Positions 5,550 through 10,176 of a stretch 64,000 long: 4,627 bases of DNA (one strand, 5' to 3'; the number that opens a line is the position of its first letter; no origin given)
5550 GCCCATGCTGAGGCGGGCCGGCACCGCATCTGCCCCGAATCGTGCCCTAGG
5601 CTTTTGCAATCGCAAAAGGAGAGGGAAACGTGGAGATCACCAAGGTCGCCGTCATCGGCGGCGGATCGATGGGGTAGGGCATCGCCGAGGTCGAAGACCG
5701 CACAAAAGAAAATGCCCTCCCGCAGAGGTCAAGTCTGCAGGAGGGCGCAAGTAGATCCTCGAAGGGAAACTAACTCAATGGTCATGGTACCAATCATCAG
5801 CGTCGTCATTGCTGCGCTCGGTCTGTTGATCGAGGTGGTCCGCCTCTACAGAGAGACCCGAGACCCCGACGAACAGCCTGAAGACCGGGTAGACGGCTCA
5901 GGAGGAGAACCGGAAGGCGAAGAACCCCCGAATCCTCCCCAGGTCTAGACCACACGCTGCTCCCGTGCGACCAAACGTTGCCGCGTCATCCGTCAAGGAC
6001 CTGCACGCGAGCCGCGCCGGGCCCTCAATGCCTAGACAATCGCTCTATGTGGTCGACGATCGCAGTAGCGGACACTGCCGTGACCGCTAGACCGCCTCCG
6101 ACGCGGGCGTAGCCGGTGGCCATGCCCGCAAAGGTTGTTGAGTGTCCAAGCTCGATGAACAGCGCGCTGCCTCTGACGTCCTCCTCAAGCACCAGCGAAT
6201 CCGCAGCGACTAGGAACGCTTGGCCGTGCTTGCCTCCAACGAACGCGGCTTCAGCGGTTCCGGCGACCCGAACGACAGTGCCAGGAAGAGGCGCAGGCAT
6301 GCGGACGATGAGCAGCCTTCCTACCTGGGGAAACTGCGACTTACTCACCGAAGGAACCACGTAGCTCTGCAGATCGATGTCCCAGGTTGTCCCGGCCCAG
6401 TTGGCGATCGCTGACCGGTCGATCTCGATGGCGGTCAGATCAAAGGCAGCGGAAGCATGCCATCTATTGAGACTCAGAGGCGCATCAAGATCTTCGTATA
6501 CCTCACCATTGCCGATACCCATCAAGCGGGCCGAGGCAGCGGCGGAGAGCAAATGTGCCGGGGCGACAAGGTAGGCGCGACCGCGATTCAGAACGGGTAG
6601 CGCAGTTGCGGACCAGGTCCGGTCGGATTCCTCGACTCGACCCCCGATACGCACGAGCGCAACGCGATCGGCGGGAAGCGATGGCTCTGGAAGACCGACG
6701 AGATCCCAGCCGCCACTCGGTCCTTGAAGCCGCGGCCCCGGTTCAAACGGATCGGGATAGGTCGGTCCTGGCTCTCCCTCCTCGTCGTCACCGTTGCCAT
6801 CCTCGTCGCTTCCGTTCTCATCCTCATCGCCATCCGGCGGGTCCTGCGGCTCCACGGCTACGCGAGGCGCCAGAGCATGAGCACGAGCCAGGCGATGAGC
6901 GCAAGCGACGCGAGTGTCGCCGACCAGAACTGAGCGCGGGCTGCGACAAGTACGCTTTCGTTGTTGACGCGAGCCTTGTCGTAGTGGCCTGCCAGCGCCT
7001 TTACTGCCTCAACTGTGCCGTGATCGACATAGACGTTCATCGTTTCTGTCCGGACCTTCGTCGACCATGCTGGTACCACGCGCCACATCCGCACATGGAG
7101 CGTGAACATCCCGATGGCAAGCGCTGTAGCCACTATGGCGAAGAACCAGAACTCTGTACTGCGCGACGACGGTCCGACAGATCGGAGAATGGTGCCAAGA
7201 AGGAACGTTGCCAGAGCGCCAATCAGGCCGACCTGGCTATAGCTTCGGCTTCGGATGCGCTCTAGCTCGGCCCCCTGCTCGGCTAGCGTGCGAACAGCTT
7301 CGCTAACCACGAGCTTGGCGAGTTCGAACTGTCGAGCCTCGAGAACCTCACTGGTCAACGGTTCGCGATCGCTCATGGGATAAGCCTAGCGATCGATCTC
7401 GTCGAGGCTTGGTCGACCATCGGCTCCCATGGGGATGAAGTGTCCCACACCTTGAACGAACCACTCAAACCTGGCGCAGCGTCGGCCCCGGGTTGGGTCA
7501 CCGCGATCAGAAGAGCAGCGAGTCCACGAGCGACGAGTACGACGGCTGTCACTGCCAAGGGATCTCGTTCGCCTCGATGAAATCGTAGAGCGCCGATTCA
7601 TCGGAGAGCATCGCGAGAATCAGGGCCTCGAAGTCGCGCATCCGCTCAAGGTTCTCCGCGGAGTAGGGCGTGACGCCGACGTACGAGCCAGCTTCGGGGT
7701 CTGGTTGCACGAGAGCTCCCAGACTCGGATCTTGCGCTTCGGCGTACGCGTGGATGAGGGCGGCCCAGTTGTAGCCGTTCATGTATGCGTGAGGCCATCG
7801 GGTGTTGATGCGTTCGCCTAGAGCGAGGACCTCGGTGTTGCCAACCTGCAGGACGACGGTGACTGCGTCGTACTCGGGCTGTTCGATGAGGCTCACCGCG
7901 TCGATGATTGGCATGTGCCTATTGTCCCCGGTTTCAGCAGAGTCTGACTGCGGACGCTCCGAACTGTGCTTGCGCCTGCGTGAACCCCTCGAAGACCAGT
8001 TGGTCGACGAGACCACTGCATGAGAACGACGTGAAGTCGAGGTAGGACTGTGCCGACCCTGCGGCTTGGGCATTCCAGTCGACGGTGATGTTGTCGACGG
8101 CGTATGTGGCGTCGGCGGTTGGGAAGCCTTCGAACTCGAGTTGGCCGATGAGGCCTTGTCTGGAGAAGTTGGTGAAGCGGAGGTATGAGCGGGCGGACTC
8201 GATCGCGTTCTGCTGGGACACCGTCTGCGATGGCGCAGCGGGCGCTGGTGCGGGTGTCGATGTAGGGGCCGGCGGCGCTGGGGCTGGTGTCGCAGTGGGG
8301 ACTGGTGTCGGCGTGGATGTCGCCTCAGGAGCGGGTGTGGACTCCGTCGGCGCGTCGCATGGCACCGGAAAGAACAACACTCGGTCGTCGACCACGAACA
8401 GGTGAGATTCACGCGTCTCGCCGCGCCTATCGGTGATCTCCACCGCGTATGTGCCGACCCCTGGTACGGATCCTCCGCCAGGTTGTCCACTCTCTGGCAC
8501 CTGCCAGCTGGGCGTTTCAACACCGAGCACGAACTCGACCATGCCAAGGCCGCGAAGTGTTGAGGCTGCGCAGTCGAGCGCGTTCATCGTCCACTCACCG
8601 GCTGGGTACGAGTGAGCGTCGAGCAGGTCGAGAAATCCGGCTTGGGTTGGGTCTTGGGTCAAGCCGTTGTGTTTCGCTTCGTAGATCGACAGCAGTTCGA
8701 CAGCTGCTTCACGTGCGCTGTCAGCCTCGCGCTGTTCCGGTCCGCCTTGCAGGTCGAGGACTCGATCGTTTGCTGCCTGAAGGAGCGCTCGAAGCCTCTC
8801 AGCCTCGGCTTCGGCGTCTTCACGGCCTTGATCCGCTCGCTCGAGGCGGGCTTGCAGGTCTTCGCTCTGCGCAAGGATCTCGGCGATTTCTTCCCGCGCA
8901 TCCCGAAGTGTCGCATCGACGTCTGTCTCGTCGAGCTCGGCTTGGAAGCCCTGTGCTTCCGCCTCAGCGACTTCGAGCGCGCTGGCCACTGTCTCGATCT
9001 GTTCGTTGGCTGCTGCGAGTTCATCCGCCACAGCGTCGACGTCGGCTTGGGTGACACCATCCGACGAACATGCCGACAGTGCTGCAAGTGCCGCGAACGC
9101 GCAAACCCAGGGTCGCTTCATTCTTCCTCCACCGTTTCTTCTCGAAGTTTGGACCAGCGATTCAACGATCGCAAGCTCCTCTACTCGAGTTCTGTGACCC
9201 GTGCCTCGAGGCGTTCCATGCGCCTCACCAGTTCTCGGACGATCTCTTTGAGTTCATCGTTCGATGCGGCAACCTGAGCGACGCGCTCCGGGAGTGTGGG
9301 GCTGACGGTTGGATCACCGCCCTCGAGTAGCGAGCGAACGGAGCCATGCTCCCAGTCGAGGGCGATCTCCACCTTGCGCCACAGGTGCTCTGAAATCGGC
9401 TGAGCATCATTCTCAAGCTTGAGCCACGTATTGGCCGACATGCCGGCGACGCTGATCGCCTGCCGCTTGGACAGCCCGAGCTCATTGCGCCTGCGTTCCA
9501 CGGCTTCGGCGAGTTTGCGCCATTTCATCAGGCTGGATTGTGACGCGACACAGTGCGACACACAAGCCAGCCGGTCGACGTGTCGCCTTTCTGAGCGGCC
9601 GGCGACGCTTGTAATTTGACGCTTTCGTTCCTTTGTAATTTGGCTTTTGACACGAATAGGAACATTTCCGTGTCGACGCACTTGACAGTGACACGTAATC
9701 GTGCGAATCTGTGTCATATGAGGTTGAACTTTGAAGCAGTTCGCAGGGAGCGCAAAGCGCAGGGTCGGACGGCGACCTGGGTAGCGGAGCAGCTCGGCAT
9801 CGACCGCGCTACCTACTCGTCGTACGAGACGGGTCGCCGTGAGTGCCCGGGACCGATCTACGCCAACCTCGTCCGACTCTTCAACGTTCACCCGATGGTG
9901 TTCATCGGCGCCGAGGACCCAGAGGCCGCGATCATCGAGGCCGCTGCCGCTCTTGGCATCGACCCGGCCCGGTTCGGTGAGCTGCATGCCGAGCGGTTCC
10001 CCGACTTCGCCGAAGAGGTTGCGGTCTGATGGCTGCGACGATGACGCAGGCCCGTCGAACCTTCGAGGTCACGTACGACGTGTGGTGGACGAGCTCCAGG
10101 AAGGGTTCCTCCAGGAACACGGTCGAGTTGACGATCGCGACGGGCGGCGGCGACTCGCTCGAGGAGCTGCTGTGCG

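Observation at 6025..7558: The repressor operon ends in a coupled small-TM / 3-TM / degenerate trypsin-fold module with no named counterpart I can recognise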

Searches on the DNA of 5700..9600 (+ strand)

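Call 75: search_dna_similar(query=window:5700-9600:+, collection=phages, mode=distant, max_rows=10)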
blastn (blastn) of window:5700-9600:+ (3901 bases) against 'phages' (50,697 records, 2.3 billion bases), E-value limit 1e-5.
Records with a match: 24; places in all: 24; records where one place covers at least 80% of the query: 0.
Best place of each record, by identity: 60-80% 24.
By first word of the organism name: Gordonia 24.
By host as written in the record: Gordonia terrae 3612 16; Gordonia terrae CAG3 4; Gordonia terrae strain CON34 2; Gordonia rubripertincta NRRL B-16540 2.
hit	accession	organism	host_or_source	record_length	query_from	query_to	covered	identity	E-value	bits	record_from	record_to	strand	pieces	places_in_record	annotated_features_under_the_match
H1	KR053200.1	Gordonia phage GTE6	Gordonia terrae strain CON34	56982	2257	2456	5%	70.8%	4e-13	85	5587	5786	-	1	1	hypothetical protein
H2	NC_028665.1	Gordonia phage GTE6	Gordonia terrae strain CON34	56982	2257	2456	5%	70.8%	4e-13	85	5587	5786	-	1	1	lipoprotein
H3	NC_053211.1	Gordonia phage Tiamoceli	Gordonia terrae 3612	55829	2257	2456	5%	70.8%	4e-13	85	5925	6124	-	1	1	12: lipoprotein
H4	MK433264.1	Gordonia phage Tiamoceli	Gordonia terrae 3612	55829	2257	2456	5%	70.8%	4e-13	85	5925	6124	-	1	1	12: lipoprotein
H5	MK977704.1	Gordonia Terrae phage RoadKill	Gordonia terrae CAG3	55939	2257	2456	5%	70.8%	4e-13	85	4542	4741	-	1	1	9: lipoprotein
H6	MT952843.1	Gordonia phage Twonlo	Gordonia terrae 3612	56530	2257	2456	5%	70.8%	4e-13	85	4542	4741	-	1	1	9: lipoprotein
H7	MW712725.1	Gordonia phage EdmundFerry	Gordonia terrae 3612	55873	2257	2456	5%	70.8%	4e-13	85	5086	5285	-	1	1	10: lipoprotein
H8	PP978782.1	Gordonia phage Chickadee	Gordonia terrae 3612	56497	2257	2456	5%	70.8%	4e-13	85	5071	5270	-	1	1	11: lipoprotein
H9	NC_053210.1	Gordonia phage Dexdert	Gordonia terrae 3612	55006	2257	2456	5%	70.3%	5e-12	81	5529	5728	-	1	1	12: lipoprotein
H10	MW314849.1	Gordonia phage Dexdert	Gordonia terrae 3612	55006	2257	2456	5%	70.3%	5e-12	81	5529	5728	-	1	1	12: lipoprotein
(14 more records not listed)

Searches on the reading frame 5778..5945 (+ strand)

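Call 23: search_protein_families(library=pfam, proteins=[window:5778-5945:+], max_evalue=0.01)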
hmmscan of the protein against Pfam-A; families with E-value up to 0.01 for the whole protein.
window:5778-5945:+ (56 aa): 0 families

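Call 47: search_protein_families(library=pfam, proteins=[window:5778-5945:+], max_evalue=10)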
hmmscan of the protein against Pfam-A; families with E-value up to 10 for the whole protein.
window:5778-5945:+ (56 aa): 2 families
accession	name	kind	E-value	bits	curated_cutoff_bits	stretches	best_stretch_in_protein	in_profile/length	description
PF15144.11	DUF4576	-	0.053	13.9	27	1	11-50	9-47/88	Domain of unknown function (DUF4576)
PF15102.11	TMEM154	-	0.33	11.2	30.3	1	1-36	66-100/153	TMEM154 protein family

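Call 66: search_protein_families(library=padloc, proteins=[window:5778-5945:+], max_evalue=0.1)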
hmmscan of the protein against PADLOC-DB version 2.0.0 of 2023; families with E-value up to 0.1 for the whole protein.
window:5778-5945:+ (56 aa): 0 families

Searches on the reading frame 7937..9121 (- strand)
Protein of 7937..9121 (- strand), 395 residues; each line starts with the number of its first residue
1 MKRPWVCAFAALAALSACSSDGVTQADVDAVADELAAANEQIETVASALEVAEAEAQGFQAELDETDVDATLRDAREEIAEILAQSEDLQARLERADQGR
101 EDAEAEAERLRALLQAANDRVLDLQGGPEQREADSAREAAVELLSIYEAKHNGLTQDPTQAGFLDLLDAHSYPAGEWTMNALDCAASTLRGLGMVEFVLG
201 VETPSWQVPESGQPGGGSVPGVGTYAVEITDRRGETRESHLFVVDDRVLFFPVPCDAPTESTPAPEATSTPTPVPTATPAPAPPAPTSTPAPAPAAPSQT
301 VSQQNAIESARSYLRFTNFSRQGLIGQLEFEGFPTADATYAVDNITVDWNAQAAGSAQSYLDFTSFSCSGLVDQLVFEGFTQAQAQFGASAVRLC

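Call 5: search_protein_families(library=pfam, proteins=[window:7937-9121:-], max_evalue=0.1)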
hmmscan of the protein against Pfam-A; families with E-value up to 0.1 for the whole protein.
window:7937-9121:- (395 aa): 5 families
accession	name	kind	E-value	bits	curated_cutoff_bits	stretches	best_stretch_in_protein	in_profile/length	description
PF07553.16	Lipoprotein_Ltp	-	2.5e-29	101.6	23.2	2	303-345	3-48/48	Host cell surface-exposed lipoprotein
PF04625.18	DEC-1_N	-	0.0089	15.5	29.2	1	269-330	116-168/403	DEC-1 protein, N-terminal region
PF05642.16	Sporozoite_P67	-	0.021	13.4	28.9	1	189-292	199-304/727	Sporozoite P67 surface antigen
PF06009.19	Laminin_II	-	0.086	13.3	33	0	28-119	5-104/138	Laminin Domain II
PF00992.25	Troponin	-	0.096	13.4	26.2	0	78-131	45-101/134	Troponin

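Call 6: search_protein_families(library=padloc, proteins=[window:7937-9121:-], max_evalue=0.1)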
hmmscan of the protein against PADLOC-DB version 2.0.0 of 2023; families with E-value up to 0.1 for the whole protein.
window:7937-9121:- (395 aa): 14 families
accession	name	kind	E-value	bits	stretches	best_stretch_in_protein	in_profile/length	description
PDLC00519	JetC1|JetC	-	0.002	14.4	1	26-144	277-386/1097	DUF3584 domain; MukB-like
PDLC03862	LmuB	-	0.0021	14.5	1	33-135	197-298/643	-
PDLC02740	PbeC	-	0.0031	14.4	1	28-117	401-490/648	PbeC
PDLC00518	JetC1|JetC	-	0.0065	12.3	1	24-120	677-777/1112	DUF3584 domain; MukB-like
PDLC03865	LmuB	-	0.0071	12.5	1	26-129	580-683/1007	-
PDLC00551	JetC2|JetC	-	0.0079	12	1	28-140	743-991/1365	DUF3584 domain; MukB-like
PDLC03863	LmuB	-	0.01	12.6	1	26-114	341-427/610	-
PDLC03868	LmuB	-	0.034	10.4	1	25-125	620-721/1035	-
PDLC02668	DndD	-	0.046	10.7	1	29-148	383-504/659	DndD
PDLC02756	PbeC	-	0.049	10.6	1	27-137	385-493/643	PbeC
PDLC03864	LmuB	-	0.051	10.1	1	25-123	396-484/657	-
PDLC00553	JetC2|JetC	-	0.053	9.4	1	25-145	846-962/1361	DUF3584 domain; MukB-like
PDLC00580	JetC3|JetC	-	0.059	9.6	1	31-119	317-403/1068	DUF3584 domain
PDLC03859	LmuB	-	0.06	10.5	1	32-129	345-457/611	-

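Call 8: search_protein_families(library=phrogs, proteins=[window:7937-9121:-], max_evalue=0.1)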
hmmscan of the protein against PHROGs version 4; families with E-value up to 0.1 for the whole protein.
window:7937-9121:- (395 aa): 6 families
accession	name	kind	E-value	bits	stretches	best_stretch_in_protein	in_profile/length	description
phrog_15667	-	moron, auxiliary metabolic gene and host takeover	1.2e-35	124.3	1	277-393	83-205/208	superinfection exclusion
phrog_4980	-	moron, auxiliary metabolic gene and host takeover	3e-35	122.8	1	288-391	70-178/181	superinfection exclusion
phrog_13294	-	other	7.4e-13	49.5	1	303-386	205-288/294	lipoprotein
phrog_38031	-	unknown function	0.00037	20.5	1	250-302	138-188/460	-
phrog_7854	-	lysis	0.0026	18.4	1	300-388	247-302/304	endolysin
phrog_5050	-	unknown function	0.015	16.5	1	24-75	21-72/132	-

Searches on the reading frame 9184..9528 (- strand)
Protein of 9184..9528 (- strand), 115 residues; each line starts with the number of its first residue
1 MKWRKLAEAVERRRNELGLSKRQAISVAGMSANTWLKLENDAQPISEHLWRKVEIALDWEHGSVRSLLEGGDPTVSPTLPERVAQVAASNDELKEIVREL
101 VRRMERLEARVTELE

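Call 5: search_protein_families(library=pfam, proteins=[window:9184-9528:-], max_evalue=0.1)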
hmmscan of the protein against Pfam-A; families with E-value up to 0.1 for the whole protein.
window:9184-9528:- (115 aa): 2 families
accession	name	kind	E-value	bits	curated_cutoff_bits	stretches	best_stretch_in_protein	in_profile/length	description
PF13560.12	HTH_31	-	9.1e-06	26.3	27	1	6-51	2-48/64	Helix-turn-helix domain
PF17300.7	FIN1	-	0.029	14.5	25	1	74-115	199-240/242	Filaments in between nuclei protein-1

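Call 6: search_protein_families(library=padloc, proteins=[window:9184-9528:-], max_evalue=0.1)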
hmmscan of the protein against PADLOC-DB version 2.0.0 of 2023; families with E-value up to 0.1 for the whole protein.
window:9184-9528:- (115 aa): 0 families

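Call 8: search_protein_families(library=phrogs, proteins=[window:9184-9528:-], max_evalue=0.1)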
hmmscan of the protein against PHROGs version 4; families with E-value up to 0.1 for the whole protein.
window:9184-9528:- (115 aa): 6 families
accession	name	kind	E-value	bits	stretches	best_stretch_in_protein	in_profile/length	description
phrog_6288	-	unknown function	4.4e-13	50.5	1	5-95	29-126/322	-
phrog_37057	-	transcription regulation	9.3e-07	30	1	5-96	13-104/144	transcriptional regulator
phrog_11187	-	transcription regulation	0.0093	16.8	1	6-53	8-55/63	transcriptional regulator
phrog_6962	-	unknown function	0.049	14.9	0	14-44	10-40/73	-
phrog_11451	-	transcription regulation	0.056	14.9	1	3-57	3-57/98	CI-like repressor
phrog_8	-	transcription regulation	0.072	13.5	1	8-54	161-205/346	transcriptional regulator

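Call 94: find_related_loci(query=window:9184-9528:-, collection=viral_contigs, flank=8000)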
Query window:9184-9528:- (115 aa) in viral_contigs; peptide patterns used: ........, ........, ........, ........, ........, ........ (x = any residue, [..] = any of these).
16 stretches matched a pattern, but none encodes a relative of the query by tblastn (E <= 1e-3).

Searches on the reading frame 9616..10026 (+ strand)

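Call 5: search_protein_families(library=pfam, proteins=[window:9616-10026:+], max_evalue=0.1)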
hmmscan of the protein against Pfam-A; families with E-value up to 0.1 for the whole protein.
window:9616-10026:+ (137 aa): 5 families
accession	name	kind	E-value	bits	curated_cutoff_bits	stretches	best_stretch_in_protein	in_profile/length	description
PF13560.12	HTH_31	-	3.5e-10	40.5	27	1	42-92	6-57/64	Helix-turn-helix domain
PF01381.28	HTH_3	-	9.3e-08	32.4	23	1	42-93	1-52/55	Helix-turn-helix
PF12844.13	HTH_19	-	0.017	15.4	30.2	1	46-87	8-46/64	Helix-turn-helix domain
PF13518.12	HTH_28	-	0.018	15.6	25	0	46-68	8-30/52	Helix-turn-helix domain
PF20432.4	Xre-like-HTH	-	0.097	13.4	25.8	0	50-69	23-42/63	Antitoxin Xre-like helix-turn-helix domain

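Call 6: search_protein_families(library=padloc, proteins=[window:9616-10026:+], max_evalue=0.1)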
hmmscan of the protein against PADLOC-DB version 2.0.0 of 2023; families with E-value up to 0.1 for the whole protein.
window:9616-10026:+ (137 aa): 8 families
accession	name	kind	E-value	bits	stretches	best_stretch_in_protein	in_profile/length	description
PDLC03947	RmrA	-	2.2e-05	21.5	1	38-96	12-69/383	-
PDLC03954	RmrA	-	0.0012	15.8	1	37-101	10-74/380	-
PDLC03944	RmrA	-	0.0023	15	1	35-90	4-59/384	-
PDLC03952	RmrA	-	0.0041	14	1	34-97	19-81/395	-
PDLC03949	RmrA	-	0.012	12.5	1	44-103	9-67/363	-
PDLC03955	RmrA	-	0.015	12.5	1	27-105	10-87/371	-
PDLC03950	RmrA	-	0.03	11.3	1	42-97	7-61/369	-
PDLC02926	HTH_VI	-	0.033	12.4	1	40-77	4-41/92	-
